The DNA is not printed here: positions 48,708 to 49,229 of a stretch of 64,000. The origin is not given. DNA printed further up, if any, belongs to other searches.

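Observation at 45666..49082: Distant cyclase-AAA-TPR paralog bracketed by two dodecin-fold mini-proteins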

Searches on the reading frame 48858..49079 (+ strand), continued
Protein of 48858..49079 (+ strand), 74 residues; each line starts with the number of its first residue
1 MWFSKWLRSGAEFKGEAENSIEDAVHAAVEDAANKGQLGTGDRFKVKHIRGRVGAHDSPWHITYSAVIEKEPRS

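Call 64: search_solved_structures(query=A3, max_evalue=10, show_alignments=1)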
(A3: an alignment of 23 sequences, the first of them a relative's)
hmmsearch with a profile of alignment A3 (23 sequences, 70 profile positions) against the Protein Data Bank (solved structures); distinct sequences matched with E-value up to 10: 19.
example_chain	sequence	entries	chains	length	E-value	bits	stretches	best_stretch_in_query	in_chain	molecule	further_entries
2cz8_A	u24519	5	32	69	0.0098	19.3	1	10-51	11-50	tt0972 protein | HYPOTHETICAL PROTEIN TTHA1431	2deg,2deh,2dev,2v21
2ux9_A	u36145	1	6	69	0.0099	19.3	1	10-51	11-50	DODECIN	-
2v18_A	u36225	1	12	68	0.012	19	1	10-51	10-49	DODECIN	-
2vyx_A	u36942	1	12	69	0.012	19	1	10-51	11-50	TTHA1431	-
2v19_A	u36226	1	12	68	0.024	18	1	10-51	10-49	DODECIN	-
6r1e_A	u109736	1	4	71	0.12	15.8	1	9-49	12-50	dodecin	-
1o1l_A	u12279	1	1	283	0.15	15.5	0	28-53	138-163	Hemoglobin Alpha chain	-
1o1j_A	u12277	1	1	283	0.15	15.5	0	28-53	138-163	Hemoglobin Alpha chain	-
1abw_A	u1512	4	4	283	0.15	15.5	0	28-53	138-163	HEMOGLOBIN-BASED BLOOD SUBSTITUTE | HEMOGLOBIN | PROTEIN (DEOXYHEMOGLOBIN (ALPHA CHAIN))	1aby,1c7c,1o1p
1c7d_A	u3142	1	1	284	0.18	15.2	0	24-53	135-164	PROTEIN (DEOXYHEMOGLOBIN (ALPHA CHAIN))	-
2n29_A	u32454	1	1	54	0.57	13.6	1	15-57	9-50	Protein Vpu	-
1o1m_A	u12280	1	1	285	0.64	13.5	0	31-53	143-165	Hemoglobin Alpha chain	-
1o1n_A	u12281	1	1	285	0.65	13.4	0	31-53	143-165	Hemoglobin Alpha chain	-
6tk8_AAA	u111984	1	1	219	0.88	13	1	33-58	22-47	Glutathione transferase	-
6tjs_AAA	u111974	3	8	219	0.88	13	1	33-58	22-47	Glutathione transferase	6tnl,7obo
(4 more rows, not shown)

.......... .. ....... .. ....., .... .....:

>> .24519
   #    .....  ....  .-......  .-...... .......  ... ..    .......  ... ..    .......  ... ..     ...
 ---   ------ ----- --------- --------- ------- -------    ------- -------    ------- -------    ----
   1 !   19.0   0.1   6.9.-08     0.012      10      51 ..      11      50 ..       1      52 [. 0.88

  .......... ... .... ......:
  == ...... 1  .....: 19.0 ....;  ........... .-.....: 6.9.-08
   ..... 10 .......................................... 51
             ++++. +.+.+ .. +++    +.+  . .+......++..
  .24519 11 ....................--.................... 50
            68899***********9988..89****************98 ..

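Call 67: search_protein_families(library=pfam, proteins=[P0146, P0147, P0148, P0145, P0136], max_evalue=5)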
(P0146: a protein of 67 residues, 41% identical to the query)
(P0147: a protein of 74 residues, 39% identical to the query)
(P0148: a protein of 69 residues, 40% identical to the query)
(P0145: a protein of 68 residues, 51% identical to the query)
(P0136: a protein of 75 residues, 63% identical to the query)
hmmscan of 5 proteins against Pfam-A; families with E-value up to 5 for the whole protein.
P0146 (67 aa): 0 families

P0147 (74 aa): 0 families

P0148 (69 aa): 0 families

P0145 (68 aa): 0 families

P0136 (75 aa): 0 families

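Call 68: fold_search(model_id=the predicted structure, library=pdb)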
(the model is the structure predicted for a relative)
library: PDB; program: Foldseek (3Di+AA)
matches with E <= 10: 652; with E <= 0.001: 0
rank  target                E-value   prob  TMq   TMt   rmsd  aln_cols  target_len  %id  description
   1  2vyx_A                4.3e-03  1.00  0.59  0.64   3.0        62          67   32  Crystal structure of the T. thermophilus dodecin W38F mutant (released 2009-11-17)
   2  2vyx_B                5.2e-03  1.00  0.59  0.64   3.0        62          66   32  Crystal structure of the T. thermophilus dodecin W38F mutant (released 2009-11-17)
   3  2cz8_A                5.6e-03  1.00  0.60  0.65   2.8        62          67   32  Crystal Structure of tt0972 protein from Thermus thermophilus (released 2006-09-19)
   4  2ux9_B                5.6e-03  1.00  0.59  0.64   3.0        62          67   32  Crystal structure of the T. thermophilus dodecin R65A mutant (released 2007-09-11)
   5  2cz8_B                6.0e-03  1.00  0.59  0.65   2.9        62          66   32  Crystal Structure of tt0972 protein from Thermus thermophilus (released 2006-09-19)
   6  2ux9_C                6.0e-03  1.00  0.59  0.63   3.0        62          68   32  Crystal structure of the T. thermophilus dodecin R65A mutant (released 2007-09-11)
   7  2cz8_D                6.3e-03  1.00  0.58  0.62   4.2        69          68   29  Crystal Structure of tt0972 protein from Thermus thermophilus (released 2006-09-19)
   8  2ux9_A                8.7e-03  1.00  0.59  0.64   3.0        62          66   32  Crystal structure of the T. thermophilus dodecin R65A mutant (released 2007-09-11)
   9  2v19_B                8.7e-03  1.00  0.59  0.64   4.5        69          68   28  Crystal structure of the T. thermophilus dodecin R45A mutant (released 2007-09-11)
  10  2vyx_C                9.3e-03  1.00  0.58  0.62   4.4        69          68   29  Crystal structure of the T. thermophilus dodecin W38F mutant (released 2009-11-17)
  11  2v19_A                1.1e-02  1.00  0.59  0.64   2.9        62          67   31  Crystal structure of the T. thermophilus dodecin R45A mutant (released 2007-09-11)
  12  2cc8                  1.5e-02  1.00  0.58  0.66   3.2        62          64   19  Complexes of Dodecin with Flavin and Flavin-like Ligands (released 2006-01-31)
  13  4b2m                  2.1e-02  1.00  0.60  0.68   2.9        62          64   19  COMPLEXES OF DODECIN WITH FLAVIN AND FLAVIN-LIKE LIGANDS (released 2013-05-29)
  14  2vxa_A                2.1e-02  0.98  0.48  0.52   4.6        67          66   24  H. halophila dodecin in complex with riboflavin (released 2009-02-17)
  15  2vx9                  2.9e-02  1.00  0.58  0.66   3.2        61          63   20  H. salinarum dodecin E45A mutant (released 2009-02-17)
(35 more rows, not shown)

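Call 70: find_related_loci(query=A3, collection=metagenome_contigs, flank=4500)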
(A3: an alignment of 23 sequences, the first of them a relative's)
Query A3 (74 aa) in metagenome_contigs; peptide patterns used: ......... (x = any residue, [..] = any of these).
10 stretches matched a pattern; 6 encode a relative of the query (tblastn E <= 1e-3); 6 distinct loci.
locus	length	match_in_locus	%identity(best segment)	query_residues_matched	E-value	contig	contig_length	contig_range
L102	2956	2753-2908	65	19-70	2e-19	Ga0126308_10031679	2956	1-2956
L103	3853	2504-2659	65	19-70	5e-18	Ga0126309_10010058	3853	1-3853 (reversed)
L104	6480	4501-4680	37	15-74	1e-6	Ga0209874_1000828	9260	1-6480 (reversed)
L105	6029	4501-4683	38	15-74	2e-6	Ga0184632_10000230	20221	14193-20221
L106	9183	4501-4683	38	15-74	2e-6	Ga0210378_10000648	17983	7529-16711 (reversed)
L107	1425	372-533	30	11-64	2e-4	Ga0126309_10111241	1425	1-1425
